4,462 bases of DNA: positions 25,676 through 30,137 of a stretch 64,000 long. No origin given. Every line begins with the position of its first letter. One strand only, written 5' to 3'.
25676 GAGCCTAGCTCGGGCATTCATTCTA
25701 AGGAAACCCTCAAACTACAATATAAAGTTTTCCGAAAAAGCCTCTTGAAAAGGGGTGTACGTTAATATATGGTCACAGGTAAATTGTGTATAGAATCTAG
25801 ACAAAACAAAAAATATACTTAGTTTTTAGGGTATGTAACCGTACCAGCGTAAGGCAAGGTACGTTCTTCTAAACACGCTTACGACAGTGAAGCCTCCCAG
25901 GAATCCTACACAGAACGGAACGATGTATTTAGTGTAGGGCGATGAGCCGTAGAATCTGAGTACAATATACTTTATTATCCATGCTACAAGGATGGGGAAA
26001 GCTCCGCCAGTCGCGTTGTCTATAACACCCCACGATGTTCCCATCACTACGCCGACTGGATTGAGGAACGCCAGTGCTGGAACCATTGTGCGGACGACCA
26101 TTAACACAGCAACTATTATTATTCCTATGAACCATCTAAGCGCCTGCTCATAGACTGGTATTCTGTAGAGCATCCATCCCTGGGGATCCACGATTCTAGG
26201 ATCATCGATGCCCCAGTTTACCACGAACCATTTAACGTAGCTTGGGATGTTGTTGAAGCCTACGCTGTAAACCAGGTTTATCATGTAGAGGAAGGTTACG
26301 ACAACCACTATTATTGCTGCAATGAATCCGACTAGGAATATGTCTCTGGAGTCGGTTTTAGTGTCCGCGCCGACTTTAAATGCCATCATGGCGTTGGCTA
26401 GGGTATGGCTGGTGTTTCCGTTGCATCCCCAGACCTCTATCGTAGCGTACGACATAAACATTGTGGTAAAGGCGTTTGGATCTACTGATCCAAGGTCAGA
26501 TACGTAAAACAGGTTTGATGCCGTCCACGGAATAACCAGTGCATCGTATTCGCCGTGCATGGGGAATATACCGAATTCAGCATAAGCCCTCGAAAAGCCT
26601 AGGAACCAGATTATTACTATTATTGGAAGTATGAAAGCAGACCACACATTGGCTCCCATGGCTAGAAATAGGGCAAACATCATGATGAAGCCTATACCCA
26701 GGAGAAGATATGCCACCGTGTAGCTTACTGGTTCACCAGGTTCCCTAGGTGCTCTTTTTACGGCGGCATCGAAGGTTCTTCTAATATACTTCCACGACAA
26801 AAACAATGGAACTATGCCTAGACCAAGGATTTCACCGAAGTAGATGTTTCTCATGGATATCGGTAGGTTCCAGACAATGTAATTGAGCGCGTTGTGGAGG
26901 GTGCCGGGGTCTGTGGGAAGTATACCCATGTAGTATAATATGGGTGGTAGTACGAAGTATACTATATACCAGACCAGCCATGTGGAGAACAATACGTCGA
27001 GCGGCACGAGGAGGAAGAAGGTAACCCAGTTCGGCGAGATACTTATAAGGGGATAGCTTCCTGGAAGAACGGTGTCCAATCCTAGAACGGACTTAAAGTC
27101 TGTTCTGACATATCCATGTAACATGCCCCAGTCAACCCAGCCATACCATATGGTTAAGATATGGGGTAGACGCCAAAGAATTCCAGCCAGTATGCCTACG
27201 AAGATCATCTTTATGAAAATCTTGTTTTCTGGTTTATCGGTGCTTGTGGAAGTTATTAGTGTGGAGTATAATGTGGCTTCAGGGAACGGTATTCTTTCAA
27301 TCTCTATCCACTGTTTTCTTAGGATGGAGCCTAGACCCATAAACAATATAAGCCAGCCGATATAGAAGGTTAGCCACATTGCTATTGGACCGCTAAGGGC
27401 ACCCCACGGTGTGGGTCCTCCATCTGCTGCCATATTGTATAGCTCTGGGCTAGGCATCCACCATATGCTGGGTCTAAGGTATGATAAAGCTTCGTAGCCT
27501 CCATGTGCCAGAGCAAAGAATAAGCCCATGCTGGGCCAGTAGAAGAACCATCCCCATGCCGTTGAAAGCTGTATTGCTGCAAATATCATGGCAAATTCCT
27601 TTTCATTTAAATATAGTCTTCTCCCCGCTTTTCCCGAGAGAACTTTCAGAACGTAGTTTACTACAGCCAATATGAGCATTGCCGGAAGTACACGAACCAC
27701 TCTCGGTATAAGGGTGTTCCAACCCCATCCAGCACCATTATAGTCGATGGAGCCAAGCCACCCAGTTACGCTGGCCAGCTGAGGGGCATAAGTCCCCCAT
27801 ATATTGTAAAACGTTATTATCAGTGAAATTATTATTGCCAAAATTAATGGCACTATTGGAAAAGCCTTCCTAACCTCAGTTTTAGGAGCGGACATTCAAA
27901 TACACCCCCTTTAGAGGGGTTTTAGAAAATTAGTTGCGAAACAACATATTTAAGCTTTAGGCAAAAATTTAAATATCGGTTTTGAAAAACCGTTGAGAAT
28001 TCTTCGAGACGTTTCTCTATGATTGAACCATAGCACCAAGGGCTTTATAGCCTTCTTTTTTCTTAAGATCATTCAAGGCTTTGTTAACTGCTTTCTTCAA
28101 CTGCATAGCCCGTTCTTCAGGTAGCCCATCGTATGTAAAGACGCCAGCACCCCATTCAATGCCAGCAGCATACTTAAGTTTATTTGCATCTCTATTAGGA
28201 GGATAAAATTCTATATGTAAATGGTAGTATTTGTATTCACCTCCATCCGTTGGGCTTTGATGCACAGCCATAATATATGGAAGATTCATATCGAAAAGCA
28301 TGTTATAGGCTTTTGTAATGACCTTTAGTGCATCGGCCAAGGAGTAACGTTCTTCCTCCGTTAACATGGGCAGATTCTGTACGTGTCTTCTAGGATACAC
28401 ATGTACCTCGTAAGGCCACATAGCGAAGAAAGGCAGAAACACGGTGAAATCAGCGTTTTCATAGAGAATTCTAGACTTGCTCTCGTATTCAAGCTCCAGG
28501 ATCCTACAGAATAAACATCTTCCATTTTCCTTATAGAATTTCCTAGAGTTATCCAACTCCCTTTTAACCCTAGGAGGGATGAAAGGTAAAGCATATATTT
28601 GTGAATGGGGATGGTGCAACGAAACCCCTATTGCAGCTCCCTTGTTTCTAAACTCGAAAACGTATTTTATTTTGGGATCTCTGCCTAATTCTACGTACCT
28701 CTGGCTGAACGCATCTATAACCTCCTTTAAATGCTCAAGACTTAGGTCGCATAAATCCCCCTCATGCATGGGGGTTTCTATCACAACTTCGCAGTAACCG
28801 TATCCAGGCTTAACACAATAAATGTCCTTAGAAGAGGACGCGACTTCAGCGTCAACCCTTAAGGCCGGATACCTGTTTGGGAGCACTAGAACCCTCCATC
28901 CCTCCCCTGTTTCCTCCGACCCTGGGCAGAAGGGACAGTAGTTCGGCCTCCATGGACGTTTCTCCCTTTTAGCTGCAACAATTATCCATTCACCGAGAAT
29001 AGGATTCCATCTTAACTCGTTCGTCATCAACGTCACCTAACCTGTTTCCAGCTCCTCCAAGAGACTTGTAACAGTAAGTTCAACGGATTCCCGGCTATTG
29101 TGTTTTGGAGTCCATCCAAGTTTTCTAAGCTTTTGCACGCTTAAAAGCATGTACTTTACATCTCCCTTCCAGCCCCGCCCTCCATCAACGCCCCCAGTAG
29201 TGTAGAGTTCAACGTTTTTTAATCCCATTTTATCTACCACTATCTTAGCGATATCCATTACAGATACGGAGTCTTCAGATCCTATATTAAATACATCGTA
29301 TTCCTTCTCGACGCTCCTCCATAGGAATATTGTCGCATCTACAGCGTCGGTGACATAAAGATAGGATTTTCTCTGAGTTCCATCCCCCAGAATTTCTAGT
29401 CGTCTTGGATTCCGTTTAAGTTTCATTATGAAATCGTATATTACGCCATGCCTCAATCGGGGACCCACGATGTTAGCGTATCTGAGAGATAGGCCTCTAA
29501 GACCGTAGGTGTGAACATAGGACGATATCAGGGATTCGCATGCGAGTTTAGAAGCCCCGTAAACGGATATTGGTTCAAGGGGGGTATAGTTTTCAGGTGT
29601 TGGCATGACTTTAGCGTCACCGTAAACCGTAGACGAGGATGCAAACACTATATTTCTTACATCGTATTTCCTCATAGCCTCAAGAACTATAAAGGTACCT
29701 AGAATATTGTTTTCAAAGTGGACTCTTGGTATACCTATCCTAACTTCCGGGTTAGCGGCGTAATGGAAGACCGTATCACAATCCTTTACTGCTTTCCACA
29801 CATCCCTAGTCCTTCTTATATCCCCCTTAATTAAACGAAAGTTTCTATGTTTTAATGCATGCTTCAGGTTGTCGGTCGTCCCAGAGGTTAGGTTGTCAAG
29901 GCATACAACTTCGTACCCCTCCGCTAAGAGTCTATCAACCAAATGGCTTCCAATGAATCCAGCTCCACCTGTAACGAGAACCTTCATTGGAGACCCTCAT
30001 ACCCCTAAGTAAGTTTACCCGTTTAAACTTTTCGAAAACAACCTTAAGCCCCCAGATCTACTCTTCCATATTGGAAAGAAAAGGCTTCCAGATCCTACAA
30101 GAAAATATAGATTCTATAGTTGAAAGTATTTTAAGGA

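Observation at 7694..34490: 27-kb one-strand array: three ATPase-less giant FtsX/MacB-type fusions, two ~16-TM paralogs and two anchored beta-sandwich paralogs woven into a Leloir/alpha-galactosidase locus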

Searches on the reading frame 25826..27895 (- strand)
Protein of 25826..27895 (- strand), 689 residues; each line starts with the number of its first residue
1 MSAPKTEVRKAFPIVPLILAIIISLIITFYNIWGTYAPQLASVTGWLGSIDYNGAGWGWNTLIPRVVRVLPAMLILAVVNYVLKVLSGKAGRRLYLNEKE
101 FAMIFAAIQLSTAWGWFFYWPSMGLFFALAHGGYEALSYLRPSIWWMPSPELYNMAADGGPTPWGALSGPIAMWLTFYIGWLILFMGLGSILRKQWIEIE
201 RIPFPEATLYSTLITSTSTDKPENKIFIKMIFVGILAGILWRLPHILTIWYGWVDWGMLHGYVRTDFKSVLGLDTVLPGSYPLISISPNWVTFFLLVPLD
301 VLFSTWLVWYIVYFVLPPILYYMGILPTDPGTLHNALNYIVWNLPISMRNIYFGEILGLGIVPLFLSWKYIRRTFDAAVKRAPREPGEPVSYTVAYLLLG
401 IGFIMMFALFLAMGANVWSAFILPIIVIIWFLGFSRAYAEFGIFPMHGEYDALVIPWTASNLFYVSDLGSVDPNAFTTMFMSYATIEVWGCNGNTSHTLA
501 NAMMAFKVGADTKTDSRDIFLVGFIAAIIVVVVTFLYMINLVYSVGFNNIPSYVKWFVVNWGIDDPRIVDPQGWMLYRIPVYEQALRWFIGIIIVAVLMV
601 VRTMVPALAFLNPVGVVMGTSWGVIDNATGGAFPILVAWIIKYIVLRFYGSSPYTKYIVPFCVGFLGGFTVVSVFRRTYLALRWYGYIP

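Call 4: search_protein_families(library=pfam, proteins=[window:25826-27895:-], max_evalue=0.01)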
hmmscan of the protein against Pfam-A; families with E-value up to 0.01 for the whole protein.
window:25826-27895:- (689 aa): 1 family
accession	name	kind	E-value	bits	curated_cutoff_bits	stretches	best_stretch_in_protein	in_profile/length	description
PF20581.3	DUF6785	-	3.1e-29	102.3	25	1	66-546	37-498/498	Family of unknown function (DUF6785)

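Call 50: search_solved_structures(query=A5, max_evalue=1)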
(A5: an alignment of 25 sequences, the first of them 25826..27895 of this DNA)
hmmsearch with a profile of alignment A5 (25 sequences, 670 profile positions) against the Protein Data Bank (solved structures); distinct sequences matched with E-value up to 1: 1.
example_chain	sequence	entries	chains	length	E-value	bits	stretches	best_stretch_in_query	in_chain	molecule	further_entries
8yq6_E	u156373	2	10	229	0.011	17.4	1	338-404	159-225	de novo designed ion channel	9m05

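Call 52: search_protein_families(library=ncbifam, proteins=[window:25826-27895:-], max_evalue=0.01)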
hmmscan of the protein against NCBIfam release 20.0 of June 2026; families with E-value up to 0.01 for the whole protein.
window:25826-27895:- (689 aa): 0 families

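Call 93: search_protein_families(library=pfam, alignment_id=A5, max_evalue=0.01)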
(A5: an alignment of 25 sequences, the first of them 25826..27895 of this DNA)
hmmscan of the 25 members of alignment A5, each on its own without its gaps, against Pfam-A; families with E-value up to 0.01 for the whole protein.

A. member 1, window:25826-27895:- (689 aa): 1 family
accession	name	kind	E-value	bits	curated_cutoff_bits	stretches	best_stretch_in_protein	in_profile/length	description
PF20581.3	DUF6785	-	3.1e-29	102.3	25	1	66-546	37-498/498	Family of unknown function (DUF6785)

B. families by the number of members that match (of 25 scanned): 3 families
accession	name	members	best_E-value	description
PF20581.3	DUF6785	24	5.6e-163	Family of unknown function (DUF6785)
PF20580.3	DUF6784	17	1.4e-29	Domain of unknown function (DUF6784)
PF03169.20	OPT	2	4.7e-15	OPT oligopeptide transporter protein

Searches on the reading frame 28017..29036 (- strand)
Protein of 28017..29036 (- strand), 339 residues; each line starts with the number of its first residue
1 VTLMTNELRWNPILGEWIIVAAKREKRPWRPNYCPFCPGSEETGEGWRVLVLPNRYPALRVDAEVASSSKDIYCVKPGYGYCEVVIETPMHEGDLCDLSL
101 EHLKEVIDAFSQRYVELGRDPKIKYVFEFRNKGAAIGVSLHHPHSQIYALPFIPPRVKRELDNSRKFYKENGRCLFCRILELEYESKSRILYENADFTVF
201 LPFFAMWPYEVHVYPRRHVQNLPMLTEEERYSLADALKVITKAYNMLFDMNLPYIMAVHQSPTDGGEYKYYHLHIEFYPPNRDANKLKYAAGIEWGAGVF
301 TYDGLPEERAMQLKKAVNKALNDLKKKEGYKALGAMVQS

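Call 4: search_protein_families(library=pfam, proteins=[window:28017-29036:-], max_evalue=0.01)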
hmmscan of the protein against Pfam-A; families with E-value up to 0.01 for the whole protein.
window:28017-29036:- (339 aa): 5 families
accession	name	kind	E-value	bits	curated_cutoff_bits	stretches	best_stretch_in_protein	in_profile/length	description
PF01087.27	GalP_UDP_transf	-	6.2e-25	89.1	22.1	1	6-154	12-184/184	Galactose-1-phosphate uridyl transferase, N-terminal domain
PF02744.22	GalP_UDP_tr_C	-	2.4e-21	76.6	29.2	1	161-314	2-154/165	Galactose-1-phosphate uridyl transferase, C-terminal domain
PF16285.10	DUF4931_N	-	8.6e-09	36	24.1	1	83-150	54-121/124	Domain of unknown function (DUF4931) N-terminal domain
PF01230.28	HIT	-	7.5e-06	26.9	21.5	1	185-275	3-92/98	HIT domain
PF11969.13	DcpS_C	-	7.7e-05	23.6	24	1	174-277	2-99/114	Scavenger mRNA decapping enzyme C-term binding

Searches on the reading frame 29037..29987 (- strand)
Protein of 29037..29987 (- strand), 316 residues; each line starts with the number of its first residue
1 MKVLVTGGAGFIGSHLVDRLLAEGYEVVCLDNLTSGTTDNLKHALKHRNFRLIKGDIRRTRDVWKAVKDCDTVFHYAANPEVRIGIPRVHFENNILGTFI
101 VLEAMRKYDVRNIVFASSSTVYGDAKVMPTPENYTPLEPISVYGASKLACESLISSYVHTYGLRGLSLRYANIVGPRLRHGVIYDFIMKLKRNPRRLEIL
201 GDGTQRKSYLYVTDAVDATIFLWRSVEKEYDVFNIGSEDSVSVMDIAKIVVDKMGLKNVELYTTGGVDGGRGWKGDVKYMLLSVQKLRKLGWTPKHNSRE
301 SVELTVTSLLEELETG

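Call 5: search_protein_families(library=pfam, proteins=[window:29037-29987:-], max_evalue=0.01)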
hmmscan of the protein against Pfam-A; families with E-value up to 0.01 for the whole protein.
window:29037-29987:- (316 aa): 10 families
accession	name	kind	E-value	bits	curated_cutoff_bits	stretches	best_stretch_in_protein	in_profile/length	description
PF01370.27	Epimerase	-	7e-57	193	20.9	1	3-236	1-240/240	NAD dependent epimerase/dehydratase family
PF16363.11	GDP_Man_Dehyd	-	1.2e-51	176.6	27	1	4-303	1-330/332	GDP-mannose 4,6 dehydratase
PF01073.25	3Beta_HSD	-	6.4e-23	81.6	22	1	4-227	1-233/280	3-beta hydroxysteroid dehydrogenase/isomerase family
PF02719.21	Polysacc_synt_2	-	7.9e-19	68.4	20.2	1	3-258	1-251/293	Polysaccharide biosynthesis protein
PF04321.23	RmlD_sub_bind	-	3.2e-14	53.1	27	1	1-264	1-241/287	RmlD substrate binding domain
PF13460.12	NAD_binding_10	-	4.3e-12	46.7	27.2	1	7-139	1-119/184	NAD(P)H-binding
PF07993.18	NAD_binding_4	-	3.6e-09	36.6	20.1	1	5-177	1-210/258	Male sterility protein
PF00106.31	adh_short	-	9.3e-09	35.5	26.6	1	3-71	3-72/195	short chain dehydrogenase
PF05368.20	NmrA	-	1.5e-06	28.5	27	1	2-85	4-87/298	NmrA-like family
PF08659.16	KR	-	0.0089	16.4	22.6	0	3-72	3-77/180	KR domain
